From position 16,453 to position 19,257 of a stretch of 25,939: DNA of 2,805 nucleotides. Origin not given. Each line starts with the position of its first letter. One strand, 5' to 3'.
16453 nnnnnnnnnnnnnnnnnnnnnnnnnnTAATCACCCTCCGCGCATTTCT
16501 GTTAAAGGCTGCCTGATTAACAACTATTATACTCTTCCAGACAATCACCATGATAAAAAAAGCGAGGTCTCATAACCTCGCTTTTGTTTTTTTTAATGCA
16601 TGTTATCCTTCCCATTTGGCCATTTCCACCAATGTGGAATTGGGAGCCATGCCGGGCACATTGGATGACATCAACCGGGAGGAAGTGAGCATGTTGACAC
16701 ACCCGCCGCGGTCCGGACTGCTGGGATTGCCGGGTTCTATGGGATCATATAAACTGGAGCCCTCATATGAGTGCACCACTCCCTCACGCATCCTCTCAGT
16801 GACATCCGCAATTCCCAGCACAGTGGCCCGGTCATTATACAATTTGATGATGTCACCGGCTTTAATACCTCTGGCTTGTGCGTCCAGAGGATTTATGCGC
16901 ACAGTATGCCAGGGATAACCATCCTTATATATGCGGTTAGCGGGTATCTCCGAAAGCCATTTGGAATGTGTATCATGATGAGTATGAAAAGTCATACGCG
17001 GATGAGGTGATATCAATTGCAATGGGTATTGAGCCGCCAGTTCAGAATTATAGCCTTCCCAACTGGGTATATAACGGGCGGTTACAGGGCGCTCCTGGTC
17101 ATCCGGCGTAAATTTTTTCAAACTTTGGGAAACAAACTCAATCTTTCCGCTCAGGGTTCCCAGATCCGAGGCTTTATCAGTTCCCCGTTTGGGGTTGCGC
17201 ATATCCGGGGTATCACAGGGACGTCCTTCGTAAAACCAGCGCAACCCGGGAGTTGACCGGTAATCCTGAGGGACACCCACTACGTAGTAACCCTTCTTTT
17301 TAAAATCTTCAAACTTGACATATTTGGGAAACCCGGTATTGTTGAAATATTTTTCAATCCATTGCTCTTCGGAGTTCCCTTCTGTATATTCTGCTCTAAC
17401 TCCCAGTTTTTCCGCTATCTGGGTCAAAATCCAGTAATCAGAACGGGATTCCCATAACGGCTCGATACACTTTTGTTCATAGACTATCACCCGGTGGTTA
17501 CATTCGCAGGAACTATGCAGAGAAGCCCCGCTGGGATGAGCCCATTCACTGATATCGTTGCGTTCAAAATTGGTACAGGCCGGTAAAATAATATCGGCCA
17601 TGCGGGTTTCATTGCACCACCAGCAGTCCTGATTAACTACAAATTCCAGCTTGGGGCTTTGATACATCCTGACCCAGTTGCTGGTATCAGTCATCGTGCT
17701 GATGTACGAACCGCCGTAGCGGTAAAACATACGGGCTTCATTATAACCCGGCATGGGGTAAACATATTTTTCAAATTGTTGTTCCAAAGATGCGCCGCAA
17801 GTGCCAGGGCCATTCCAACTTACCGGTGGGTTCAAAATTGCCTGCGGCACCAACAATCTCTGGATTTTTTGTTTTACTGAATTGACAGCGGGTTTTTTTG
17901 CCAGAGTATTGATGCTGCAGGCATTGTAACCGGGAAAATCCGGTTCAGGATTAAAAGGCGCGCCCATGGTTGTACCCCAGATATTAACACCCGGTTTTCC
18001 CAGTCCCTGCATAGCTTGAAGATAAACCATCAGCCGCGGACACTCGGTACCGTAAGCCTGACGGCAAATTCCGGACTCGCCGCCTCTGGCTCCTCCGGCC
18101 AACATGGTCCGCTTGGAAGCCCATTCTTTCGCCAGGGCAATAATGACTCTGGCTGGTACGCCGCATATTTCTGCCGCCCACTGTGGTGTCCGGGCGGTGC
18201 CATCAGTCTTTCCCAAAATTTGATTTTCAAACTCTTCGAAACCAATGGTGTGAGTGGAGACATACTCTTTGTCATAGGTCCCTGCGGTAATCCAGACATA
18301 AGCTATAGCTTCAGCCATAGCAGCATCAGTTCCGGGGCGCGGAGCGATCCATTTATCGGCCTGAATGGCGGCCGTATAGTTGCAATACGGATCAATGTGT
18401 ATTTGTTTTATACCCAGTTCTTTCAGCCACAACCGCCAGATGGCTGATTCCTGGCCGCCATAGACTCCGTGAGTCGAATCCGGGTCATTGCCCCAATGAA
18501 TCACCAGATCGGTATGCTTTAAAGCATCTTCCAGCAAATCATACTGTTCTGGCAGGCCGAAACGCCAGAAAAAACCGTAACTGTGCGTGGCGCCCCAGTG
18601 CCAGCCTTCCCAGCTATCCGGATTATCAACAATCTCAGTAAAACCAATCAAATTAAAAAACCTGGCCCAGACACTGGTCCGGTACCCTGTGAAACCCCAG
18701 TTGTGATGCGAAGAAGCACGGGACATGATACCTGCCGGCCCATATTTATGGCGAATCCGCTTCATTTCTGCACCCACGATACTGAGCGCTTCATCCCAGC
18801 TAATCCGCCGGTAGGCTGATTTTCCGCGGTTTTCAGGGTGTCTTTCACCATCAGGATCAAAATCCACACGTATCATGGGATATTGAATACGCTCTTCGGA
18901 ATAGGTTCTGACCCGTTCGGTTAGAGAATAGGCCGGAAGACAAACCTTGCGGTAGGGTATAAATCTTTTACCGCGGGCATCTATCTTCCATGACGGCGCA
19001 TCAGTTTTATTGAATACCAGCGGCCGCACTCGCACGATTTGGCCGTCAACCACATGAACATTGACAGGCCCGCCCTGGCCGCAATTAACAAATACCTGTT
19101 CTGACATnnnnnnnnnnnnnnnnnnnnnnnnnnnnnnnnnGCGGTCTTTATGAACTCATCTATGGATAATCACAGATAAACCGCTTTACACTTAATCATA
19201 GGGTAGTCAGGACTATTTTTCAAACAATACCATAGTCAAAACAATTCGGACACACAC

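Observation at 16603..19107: Orphan transhydroxylase-like molybdoenzyme with a rewired substrate pocket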

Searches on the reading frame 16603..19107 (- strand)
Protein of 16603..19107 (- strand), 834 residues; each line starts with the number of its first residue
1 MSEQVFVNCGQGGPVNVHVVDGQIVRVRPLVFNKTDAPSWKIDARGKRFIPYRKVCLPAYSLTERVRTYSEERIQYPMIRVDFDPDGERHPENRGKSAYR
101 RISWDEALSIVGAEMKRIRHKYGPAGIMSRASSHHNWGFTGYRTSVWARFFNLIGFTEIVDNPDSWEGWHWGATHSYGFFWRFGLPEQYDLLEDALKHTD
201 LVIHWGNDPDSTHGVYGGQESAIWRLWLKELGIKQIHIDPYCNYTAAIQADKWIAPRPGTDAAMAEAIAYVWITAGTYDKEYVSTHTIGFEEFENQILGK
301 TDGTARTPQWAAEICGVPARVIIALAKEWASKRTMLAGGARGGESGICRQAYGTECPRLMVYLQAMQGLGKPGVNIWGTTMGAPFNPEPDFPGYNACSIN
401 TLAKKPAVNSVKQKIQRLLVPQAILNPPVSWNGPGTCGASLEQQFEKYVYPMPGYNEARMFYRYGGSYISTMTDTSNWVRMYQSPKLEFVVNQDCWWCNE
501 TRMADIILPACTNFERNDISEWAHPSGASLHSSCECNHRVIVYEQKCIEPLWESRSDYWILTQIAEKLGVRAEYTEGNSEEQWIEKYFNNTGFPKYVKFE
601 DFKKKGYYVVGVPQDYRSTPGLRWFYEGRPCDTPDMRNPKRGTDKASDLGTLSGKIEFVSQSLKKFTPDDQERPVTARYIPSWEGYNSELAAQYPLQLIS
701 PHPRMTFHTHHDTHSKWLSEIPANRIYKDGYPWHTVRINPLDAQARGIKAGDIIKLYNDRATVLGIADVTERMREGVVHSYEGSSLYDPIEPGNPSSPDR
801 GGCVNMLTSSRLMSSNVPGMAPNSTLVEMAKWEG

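Call 5: search_protein_families(library=pfam, proteins=[window:16603-19107:-], max_evalue=0.01)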
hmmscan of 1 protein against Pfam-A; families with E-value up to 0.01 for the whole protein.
window:16603-19107:- (834 aa): 3 families
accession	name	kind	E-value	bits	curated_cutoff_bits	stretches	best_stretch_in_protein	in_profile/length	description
PF00384.28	Molybdopterin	-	2.4e-30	106.2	24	1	73-567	1-353/353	Molybdopterin oxidoreductase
PF21423.2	AhtL-like_1st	-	3.5e-18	65.4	27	1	13-65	1-53/55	Pyrogallol hydroxytransferase large subunit-like, domain 1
PF01568.27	Molydop_binding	-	4.6e-16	59.3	26.8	1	696-812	1-97/110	Molydopterin dinucleotide binding domain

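Call 6: search_protein_families(library=ncbifam, proteins=[window:16603-19107:-], max_evalue=0.01)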
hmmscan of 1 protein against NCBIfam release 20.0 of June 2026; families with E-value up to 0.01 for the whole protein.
window:16603-19107:- (834 aa): 23 families
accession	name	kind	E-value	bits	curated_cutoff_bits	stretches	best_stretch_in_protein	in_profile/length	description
TIGR00509.1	bisC_fam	subfamily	1.1e-107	361.2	1017.55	1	67-834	38-756/772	molybdopterin guanine dinucleotide-containing S/N-oxide reductase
TIGR02166.1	dmsA_ynfE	subfamily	4.3e-106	355.8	777.7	1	6-831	50-793/794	DMSO/selenate family reductase complex A subunit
NF011682.0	PRK15102.1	equivalog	7.5e-80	269.1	909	1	68-834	88-812/829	trimethylamine-N-oxide reductase TorA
TIGR02164.1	torA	equivalog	2.9e-76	257.3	1465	1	68-834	84-808/824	trimethylamine-N-oxide reductase TorA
NF011566.1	PRK14990.1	exception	8.8e-71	239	1600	2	460-812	477-795/814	dimethylsulfoxide reductase subunit A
NF041885.1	selenate_YnfE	exception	3.1e-56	190.7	1675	1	6-830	54-803/805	selenate/tellurate reductase subunit YnfE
NF041884.1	selenate_YnfF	exception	7.5e-54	182.9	1650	2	7-366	52-387/798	selenate/tellurate reductase subunit YnfF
TIGR01591.1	Fdh-alpha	equivalog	6.1e-44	150.2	666.25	2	8-334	5-279/672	formate dehydrogenase subunit alpha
NF012032.0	PRK15488.1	equivalog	6.5e-44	150.1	694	2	230-784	225-716/759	thiosulfate reductase PhsA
TIGR03479.1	DMSO_red_II_alp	subfamily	3.6e-39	134.5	984.75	3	68-286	115-306/913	molybdopterin-dependent oxidoreductase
NF047855.1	AssmNtatRedNasC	equivalog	1.4e-15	56.6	1100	1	229-368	206-334/708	assimilatory nitrate reductase catalytic subunit NasC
TIGR02693.1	arsenite_ox_L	equivalog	2.1e-15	55.8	359.05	1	489-777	508-768/806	arsenate reductase (azurin) large subunit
TIGR01580.1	narG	equivalog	4.5e-15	54.3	1084.15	3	91-279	149-320/1235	nitrate reductase subunit alpha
NF010055.0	PRK13532.1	equivalog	1.4e-14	53.3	904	1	56-288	82-292/830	nitrate reductase catalytic subunit NapA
NF041714.1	arsenate_red_ArrA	equivalog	1.4e-14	53.2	1600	2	67-293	99-302/848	arsenate respiratory reductase molybdopterin-containing subunit ArrA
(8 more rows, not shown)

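Call 7: search_solved_structures(query=window:16603-19107:-, max_evalue=0.001, show_alignments=2)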
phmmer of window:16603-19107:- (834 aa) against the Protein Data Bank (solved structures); distinct sequences matched with E-value up to 0.001: 39.
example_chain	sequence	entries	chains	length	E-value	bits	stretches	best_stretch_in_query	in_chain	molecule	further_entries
4v4c_A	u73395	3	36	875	2.4e-260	869.4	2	7-399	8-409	Pyrogallol hydroxytransferase large subunit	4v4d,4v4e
7l5i_A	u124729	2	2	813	5.9e-79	269.2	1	67-833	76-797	Trimethylamine-N-oxide reductase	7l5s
1eu1_A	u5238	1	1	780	1e-76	261.8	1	44-832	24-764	DIMETHYL SULFOXIDE REDUCTASE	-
4dmr_A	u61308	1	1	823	1.4e-71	244.8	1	44-834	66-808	DMSO REDUCTASE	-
1e60_A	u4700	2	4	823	2.7e-71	243.8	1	44-834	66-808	Dimethyl sulfoxide/trimethylamine N-oxide reductase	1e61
1dmr_A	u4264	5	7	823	2.8e-71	243.8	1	44-834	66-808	DMSO REDUCTASE | Dimethyl sulfoxide/trimethylamine N-oxide reductase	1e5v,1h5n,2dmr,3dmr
1dms_A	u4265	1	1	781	7.7e-71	242.4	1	44-834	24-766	DMSO REDUCTASE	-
1e18_A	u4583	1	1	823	1.3e-70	241.6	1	44-834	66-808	DMSO REDUCTASE.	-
1tmo_A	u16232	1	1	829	2.5e-63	217.5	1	67-805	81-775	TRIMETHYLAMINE N-OXIDE REDUCTASE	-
9h4t_A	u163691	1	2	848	1.5e-50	175.2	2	486-834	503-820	Trimethylamine-N-oxide reductase 1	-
2vpw_A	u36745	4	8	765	3.7e-21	78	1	67-334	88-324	THIOSULFATE REDUCTASE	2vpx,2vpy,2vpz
7bkb_D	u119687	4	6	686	5.8e-21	77.3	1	96-571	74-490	Formate dehydrogenase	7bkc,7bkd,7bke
1aa6_A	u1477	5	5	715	7.7e-21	76.9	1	99-585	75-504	FORMATE DEHYDROGENASE H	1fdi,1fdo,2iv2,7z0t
7qv7_S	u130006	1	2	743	2.1e-18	68.9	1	94-376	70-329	Hydrogen dependent carbon dioxide reductase subunit FdhF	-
4ydd_A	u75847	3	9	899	4.7e-18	67.7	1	69-283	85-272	DMSO reductase family type II enzyme, molybdopterin subunit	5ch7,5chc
2e7z_A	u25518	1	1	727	1.6e-12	49.4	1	231-297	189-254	Acetylene hydratase Ahy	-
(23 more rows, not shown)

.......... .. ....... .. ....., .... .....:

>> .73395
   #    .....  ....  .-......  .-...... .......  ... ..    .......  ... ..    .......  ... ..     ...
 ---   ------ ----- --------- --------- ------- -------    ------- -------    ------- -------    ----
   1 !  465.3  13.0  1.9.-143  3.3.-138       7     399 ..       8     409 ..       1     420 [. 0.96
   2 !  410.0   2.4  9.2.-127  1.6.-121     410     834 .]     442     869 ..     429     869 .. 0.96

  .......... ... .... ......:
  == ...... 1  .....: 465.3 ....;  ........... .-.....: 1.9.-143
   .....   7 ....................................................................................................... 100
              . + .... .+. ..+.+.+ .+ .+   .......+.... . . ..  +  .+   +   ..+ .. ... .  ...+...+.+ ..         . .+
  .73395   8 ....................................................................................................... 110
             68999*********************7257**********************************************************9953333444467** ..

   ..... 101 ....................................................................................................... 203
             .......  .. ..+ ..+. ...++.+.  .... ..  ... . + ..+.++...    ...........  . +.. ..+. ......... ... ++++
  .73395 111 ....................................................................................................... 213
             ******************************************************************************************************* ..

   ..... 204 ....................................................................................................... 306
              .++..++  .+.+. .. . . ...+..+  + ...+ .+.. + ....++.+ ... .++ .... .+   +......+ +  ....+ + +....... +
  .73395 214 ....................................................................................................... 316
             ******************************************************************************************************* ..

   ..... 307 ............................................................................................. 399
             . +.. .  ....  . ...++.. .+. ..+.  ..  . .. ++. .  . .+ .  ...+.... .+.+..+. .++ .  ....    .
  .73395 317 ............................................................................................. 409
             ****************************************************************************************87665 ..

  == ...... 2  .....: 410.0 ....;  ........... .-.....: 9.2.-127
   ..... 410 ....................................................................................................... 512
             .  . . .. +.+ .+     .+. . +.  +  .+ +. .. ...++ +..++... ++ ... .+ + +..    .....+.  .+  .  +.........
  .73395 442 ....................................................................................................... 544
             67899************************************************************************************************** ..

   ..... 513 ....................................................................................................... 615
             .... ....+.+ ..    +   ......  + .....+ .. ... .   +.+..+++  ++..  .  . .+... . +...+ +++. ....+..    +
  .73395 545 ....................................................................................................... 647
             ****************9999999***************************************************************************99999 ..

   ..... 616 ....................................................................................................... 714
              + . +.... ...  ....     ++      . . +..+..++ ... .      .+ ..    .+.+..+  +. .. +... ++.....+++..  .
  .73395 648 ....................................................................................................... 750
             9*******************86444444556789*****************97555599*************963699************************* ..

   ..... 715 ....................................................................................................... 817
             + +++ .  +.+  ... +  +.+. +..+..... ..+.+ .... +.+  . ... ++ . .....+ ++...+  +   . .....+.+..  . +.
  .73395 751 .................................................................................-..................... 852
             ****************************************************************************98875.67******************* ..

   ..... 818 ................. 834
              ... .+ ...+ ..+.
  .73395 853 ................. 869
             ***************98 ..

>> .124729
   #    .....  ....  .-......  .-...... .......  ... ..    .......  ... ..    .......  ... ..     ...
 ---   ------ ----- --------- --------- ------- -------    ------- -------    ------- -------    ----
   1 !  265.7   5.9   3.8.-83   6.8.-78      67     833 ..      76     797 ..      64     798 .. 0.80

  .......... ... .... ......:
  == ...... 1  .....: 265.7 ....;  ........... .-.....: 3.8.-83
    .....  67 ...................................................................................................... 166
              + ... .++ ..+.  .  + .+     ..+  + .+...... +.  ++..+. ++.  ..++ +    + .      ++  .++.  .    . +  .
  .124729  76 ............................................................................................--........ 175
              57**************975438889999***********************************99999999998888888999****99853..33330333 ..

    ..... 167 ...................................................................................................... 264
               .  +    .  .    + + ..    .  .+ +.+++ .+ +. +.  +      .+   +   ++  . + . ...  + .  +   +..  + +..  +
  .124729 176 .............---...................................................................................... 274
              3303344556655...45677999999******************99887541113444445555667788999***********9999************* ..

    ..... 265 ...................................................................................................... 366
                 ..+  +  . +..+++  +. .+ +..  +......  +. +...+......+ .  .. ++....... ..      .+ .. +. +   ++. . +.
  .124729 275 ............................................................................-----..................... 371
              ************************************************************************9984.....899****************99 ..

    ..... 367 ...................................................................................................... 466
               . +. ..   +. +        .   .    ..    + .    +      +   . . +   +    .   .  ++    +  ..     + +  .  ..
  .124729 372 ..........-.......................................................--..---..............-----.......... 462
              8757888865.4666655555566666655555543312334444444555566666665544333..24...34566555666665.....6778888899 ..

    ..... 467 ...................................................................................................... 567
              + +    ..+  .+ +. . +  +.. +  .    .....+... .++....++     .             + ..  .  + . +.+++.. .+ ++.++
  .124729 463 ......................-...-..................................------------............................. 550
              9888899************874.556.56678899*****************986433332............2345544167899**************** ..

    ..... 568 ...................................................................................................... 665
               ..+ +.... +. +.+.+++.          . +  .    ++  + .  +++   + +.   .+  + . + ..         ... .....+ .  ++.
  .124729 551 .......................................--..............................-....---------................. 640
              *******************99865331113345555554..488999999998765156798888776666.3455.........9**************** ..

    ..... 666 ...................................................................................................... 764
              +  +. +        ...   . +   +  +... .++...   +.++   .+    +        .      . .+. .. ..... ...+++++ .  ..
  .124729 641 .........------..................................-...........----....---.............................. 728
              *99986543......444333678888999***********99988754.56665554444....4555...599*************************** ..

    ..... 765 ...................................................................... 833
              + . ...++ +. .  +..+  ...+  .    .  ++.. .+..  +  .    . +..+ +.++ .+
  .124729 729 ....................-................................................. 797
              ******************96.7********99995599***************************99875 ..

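Call 8: find_homologous_proteins(query=window:16603-19107:-, max_evalue=1e-20)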
Query window:16603-19107:- (834 aa): 4769 proteins with E <= 1e-20 among 8000 candidates; the best 120 are listed.
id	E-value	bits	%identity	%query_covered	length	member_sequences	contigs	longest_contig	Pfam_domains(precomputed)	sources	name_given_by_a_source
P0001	0.0e+0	2010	100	100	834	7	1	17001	PF21423.3,PF00384.28,PF01568.28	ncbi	-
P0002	0.0e+0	1756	85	100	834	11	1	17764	PF21423.3,PF00384.28,PF01568.28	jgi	jgi:molybdopterin guanine dinucleotide-containing S/N-oxide reductase-like protein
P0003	0.0e+0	1706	82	100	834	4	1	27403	PF21423.3,PF00384.28,PF01568.28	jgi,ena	jgi:molybdopterin guanine dinucleotide-containing S/N-oxide reductase-like protein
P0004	0.0e+0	1685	81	100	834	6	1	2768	PF21423.3,PF00384.28,PF01568.28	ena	-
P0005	0.0e+0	1659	80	100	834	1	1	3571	PF21423.3,PF00384.28,PF01568.28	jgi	-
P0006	0.0e+0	1658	80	100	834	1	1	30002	PF21423.3,PF00384.28,PF01568.28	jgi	jgi:molybdopterin guanine dinucleotide-containing S/N-oxide reductase-like protein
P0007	0.0e+0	1654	79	100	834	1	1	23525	PF21423.3,PF00384.28,PF01568.28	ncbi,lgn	-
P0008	0.0e+0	1651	79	100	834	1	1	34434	PF21423.3,PF00384.28,PF01568.28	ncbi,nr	ncbi:MAG: molybdopterin-dependent oxidoreductase [Dehalococcoidales bacterium]|nr:molybdopterin-depe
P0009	0.0e+0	1646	79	100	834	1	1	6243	PF21423.3,PF00384.28,PF01568.28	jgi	jgi:molybdopterin guanine dinucleotide-containing S/N-oxide reductase-like protein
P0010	0.0e+0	1633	79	100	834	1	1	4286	PF21423.3,PF00384.28,PF01568.28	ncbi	-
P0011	0.0e+0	1616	78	100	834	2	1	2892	PF21423.3,PF00384.28,PF01568.28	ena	-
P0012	0.0e+0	1606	78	100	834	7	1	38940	PF21423.3,PF00384.28,PF01568.28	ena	-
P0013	0.0e+0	1603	78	100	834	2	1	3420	PF21423.3,PF00384.28,PF01568.28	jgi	-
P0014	0.0e+0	1592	76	100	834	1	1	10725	PF21423.3,PF00384.28,PF01568.28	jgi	jgi:molybdopterin guanine dinucleotide-containing S/N-oxide reductase-like protein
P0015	0.0e+0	1590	77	100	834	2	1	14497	PF21423.3,PF00384.28,PF01568.28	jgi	jgi:molybdopterin guanine dinucleotide-containing S/N-oxide reductase-like protein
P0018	0.0e+0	1580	76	100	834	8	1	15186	PF21423.3,PF00384.28,PF01568.28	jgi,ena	-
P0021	0.0e+0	1568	75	100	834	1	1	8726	PF21423.3,PF00384.28,PF01568.28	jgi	jgi:molybdopterin guanine dinucleotide-containing S/N-oxide reductase-like protein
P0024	0.0e+0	1567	77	100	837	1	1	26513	PF21423.3,PF00384.28,PF01568.28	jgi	jgi:molybdopterin guanine dinucleotide-containing S/N-oxide reductase-like protein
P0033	0.0e+0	1490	72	100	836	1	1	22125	PF21423.3,PF00384.28,PF01568.28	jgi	jgi:molybdopterin guanine dinucleotide-containing S/N-oxide reductase-like protein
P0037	0.0e+0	1455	72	98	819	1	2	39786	PF21423.3,PF00384.28,PF01568.28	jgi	-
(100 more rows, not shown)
